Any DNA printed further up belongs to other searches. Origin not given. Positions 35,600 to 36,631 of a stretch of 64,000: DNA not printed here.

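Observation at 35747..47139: One roughly 230-aa dockerin-like C-terminal module shared by an M36 protease and a 1307-aa BNR protein, while the tandem M36 paralog carries a classic T9SS CTD instead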

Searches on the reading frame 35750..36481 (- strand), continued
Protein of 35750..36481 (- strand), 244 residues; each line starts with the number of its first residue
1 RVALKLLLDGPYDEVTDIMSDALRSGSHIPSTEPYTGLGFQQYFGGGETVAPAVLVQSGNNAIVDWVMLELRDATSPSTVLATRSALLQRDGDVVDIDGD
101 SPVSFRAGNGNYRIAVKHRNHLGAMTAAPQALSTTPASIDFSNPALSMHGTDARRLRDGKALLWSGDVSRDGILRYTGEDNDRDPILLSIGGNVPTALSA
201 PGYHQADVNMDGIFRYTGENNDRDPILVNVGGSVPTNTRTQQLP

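Call 47: search_protein_families(library=pfam, proteins=[P0003, P0060, P0021, P0007], max_evalue=1)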
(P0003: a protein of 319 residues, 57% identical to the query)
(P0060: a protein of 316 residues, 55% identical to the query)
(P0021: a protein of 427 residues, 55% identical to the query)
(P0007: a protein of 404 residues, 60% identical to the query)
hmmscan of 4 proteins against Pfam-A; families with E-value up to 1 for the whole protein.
P0003 (319 aa): 2 families
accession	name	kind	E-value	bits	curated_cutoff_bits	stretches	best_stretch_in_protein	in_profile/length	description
PF16931.10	Phage_holin_8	-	0.043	14.4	26.4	1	6-39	7-40/121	Putative phage holin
PF00631.27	G-gamma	-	0.078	13.4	27.1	0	287-309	31-53/69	GGL domain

P0060 (316 aa): 0 families

P0021 (427 aa): 0 families

P0007 (404 aa): 0 families

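Call 65: search_protein_families(library=pfam, alignment_id=A3, max_evalue=0.001)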
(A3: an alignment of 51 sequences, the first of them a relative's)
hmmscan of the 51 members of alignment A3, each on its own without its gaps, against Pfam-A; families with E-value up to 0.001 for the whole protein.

A. member 1, P0121 (1160 aa): 3 families
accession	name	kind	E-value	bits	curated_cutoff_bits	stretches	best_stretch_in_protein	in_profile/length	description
PF02128.21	Peptidase_M36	-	4.7e-143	477.3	23.3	1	239-606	2-368/368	Fungalysin metallopeptidase (M36)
PF07504.19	FTP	-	4.6e-09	36.4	21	1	49-96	3-49/51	Fungalysin/Thermolysin Propeptide Motif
PF20773.4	InhA-like_MAM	-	0.00046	20.2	26.9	0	800-915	50-166/191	Immune inhibitor A-like, MAM domain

B. families by the number of members that match (of 51 scanned): 67 families (the first 25 are shown)
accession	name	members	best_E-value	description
PF17164.10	DUF5122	10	1.9e-209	Domain of unknown function (DUF5122) beta-propeller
PF12768.13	Rax2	6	5.5e-14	Rax2 C-terminal beta propeller domain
PF00400.38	WD40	5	1.9e-08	WD domain, G-beta repeat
PF11617.13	Cu-binding_MopE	3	8.5e-51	Putative metal-binding motif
PF13385.13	Laminin_G_3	3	5.7e-41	Concanavalin A-like lectin/glucanases superfamily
PF00082.27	Peptidase_S8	2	6e-38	Subtilase family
PF23759.1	GBD_T9SS_assoc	2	6.9e-24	Galactose binding domain-like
PF13582.12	Reprolysin_3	2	5.1e-23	Metallo-peptidase family M12B Reprolysin-like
PF13688.12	Reprolysin_5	2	1.7e-21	Metallo-peptidase family M12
PF13229.12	Beta_helix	2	1.6e-17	Right handed beta helix region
PF20009.4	GEVED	2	1e-16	GEVED domain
PF00932.25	LTD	2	3.6e-13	Lamin Tail Domain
PF18911.6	PKD_4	2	2.1e-11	PKD domain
PF00801.26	PKD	2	1e-08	PKD domain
PF07494.17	Reg_prop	2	3.4e-08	Two component regulator propeller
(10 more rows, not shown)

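Call 69: search_protein_families(library=pfam, proteins=[P0138, P0154, P0137, P0133, P0153, P0139, P0148, P0159, P0172, P0184], max_evalue=1)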
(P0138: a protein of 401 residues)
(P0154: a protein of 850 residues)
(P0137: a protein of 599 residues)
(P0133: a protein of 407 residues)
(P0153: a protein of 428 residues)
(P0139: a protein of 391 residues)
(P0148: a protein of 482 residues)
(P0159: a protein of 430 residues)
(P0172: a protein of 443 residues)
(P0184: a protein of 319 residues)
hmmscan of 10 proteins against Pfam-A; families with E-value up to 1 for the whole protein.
P0138 (401 aa): 1 family
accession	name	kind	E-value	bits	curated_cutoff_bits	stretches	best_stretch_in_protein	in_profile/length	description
PF00963.24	Cohesin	-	0.0047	17.6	24.1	1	2-104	16-130/139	Cohesin domain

P0154 (850 aa): 4 families
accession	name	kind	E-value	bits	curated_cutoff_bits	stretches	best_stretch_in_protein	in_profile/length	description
PF00963.24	Cohesin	-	4.1e-16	59.9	24.1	3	443-553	5-121/139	Cohesin domain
PF21461.3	HL_N-beta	-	1.1e-06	28.7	27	1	391-435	14-56/57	Hyaluronate lyase, N-terminal beta-sheet domain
PF02368.24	Big_2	-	3.6e-06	27.3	22.8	1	363-431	4-76/79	Bacterial Ig-like domain (group 2)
PF06832.18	BiPBP_C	-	0.028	14.8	26.8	1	380-430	36-87/90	Penicillin-Binding Protein C-terminus Family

P0137 (599 aa): 1 family
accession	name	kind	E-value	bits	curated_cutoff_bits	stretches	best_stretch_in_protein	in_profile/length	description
PF24595.1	DUF7619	-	6.5e-14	52.6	27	2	202-244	90-132/133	Domain of unknown function (DUF7619)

P0133 (407 aa): 0 families

P0153 (428 aa): 1 family
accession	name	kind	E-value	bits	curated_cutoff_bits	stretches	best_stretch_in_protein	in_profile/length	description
PF25489.1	At5g54830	-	4.7e-05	23.8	27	1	104-182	42-126/126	At5g54830-like domain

P0139 (391 aa): 0 families

P0148 (482 aa): 4 families
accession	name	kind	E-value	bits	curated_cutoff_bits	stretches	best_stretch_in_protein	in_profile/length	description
PF00059.27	Lectin_C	-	1e-12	49.2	22.6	1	44-143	2-94/107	Lectin C-type domain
PF02412.23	TSP_3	-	0.00032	20.8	25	1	166-183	15-32/36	Thrombospondin type 3 repeat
PF25379.1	Adt-1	-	0.27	12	31.8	1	213-233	52-72/76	Adt-1-like domain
PF17771.6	ADAMTS_CR_2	-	0.6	11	27.3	0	196-231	35-69/69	ADAMTS cysteine-rich domain 2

P0159 (430 aa): 0 families

P0172 (443 aa): 0 families

P0184 (319 aa): 0 families

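Call 70: find_encoding_contigs(protein=P0154, flank=10000, max_places=4)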
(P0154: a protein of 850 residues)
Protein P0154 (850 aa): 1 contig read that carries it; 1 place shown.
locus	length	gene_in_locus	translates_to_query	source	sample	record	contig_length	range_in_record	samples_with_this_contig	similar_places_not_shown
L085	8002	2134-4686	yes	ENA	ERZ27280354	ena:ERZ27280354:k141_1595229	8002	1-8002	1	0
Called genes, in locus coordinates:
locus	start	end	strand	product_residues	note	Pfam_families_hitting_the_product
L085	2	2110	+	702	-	?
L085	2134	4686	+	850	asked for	PF21461:HL_N-beta (faint), PF26182:Ig_NUP210_5th (faint), PF02368:Big_2 (weak), PF00963:Cohesin (weak)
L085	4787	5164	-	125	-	-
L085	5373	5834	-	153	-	-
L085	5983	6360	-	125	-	PF02426:MIase (weak)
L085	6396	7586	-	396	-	PF08332:CaMKII_AD (weak), PF13474:SnoaL_3, PF00211:Guanylate_cyc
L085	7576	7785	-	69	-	PF00211:Guanylate_cyc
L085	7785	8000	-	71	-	?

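Call 74: search_protein_families(library=pfam, proteins=[L085:2-2107:+, L063:3340-5163:+, L063:5167-6786:+, L063:6803-7957:+], max_evalue=0.1)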
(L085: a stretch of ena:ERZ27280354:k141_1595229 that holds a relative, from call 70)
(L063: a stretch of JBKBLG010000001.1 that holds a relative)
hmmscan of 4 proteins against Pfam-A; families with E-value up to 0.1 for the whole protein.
L085:2-2107:+ (702 aa): 4 families
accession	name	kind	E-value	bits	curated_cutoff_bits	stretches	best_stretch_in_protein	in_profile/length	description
PF00963.24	Cohesin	-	3.6e-09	37.4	24.1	1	475-594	2-135/139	Cohesin domain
PF00404.24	Dockerin_1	-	9e-08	32.6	22.9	1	392-442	2-52/57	Dockerin type I domain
PF13229.12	Beta_helix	-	1.4e-05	25.2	25.9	1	272-353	54-131/158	Right handed beta helix region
PF18962.6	Por_Secre_tail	-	2.6e-05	24.9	27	1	618-651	1-34/75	Secretion system C-terminal sorting domain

L063:3340-5163:+ (608 aa): 1 family
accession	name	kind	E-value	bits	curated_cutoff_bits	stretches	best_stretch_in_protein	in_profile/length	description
PF00963.24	Cohesin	-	7.4e-25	88.2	24.1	3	321-452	2-134/139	Cohesin domain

L063:5167-6786:+ (540 aa): 2 families
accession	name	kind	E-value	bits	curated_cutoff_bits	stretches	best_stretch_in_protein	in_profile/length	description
PF07495.19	Y_Y_Y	-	0.0024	18.2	26.6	1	369-409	16-56/65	Y_Y_Y domain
PF20224.3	DUF6583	-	0.01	15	27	1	322-415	327-420/473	Family of unknown function (DUF6583)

L063:6803-7957:+ (385 aa): 5 families
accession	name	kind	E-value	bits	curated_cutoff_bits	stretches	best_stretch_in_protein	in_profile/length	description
PF18962.6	Por_Secre_tail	-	5.3e-06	27.1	27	1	318-375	11-66/75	Secretion system C-terminal sorting domain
PF24421.1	Ig_J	-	0.00079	19.9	29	0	198-274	4-82/104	Tip attachment protein J, Ig-like domain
PF05506.17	PLipase_C_C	-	0.0021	19.4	24.4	0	319-382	14-73/80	Bacterial phospholipase C, C-terminal domain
PF22633.2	F5_F8_type_C_2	-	0.0028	18.7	27.8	1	205-260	20-77/91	NedA-like, galactose-binding domain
PF23623.1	GBD_IRG7_N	-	0.014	16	27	1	318-375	27-82/95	IRG7 N-terminal galactose binding domain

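Call 91: search_protein_families(library=pfam, proteins=[L037:6001-8280:+, L072:6468-11099:+], max_evalue=0.01)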
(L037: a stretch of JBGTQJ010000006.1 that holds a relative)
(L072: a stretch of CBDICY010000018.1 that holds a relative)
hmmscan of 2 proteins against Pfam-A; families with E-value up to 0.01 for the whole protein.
L037:6001-8280:+ (760 aa): 2 families
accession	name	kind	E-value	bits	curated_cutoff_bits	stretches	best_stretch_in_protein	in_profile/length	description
PF18962.6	Por_Secre_tail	-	1.5e-09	38.5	27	1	696-750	3-66/75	Secretion system C-terminal sorting domain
PF13573.12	SprB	-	5.1e-08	32.9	28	1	501-536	2-37/37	SprB repeat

L072:6468-11099:+ (1544 aa): 4 families
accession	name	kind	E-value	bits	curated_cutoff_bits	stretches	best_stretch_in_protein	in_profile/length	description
PF24517.2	CBM96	-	9.1e-34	117.1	26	3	1069-1156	2-89/164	Carbohydrate-binding module family 96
PF06848.17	Disaggr_repeat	-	4.8e-19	69.1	33.9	3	820-970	2-157/179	Disaggregatase related repeat domain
PF00688.24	TGFb_propeptide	-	1.2e-07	32.1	25.8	1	428-567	104-219/242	TGF-beta propeptide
PF18884.5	TSP3_bac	-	0.0017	18.6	25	2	333-353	1-22/22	Bacterial TSP3 repeat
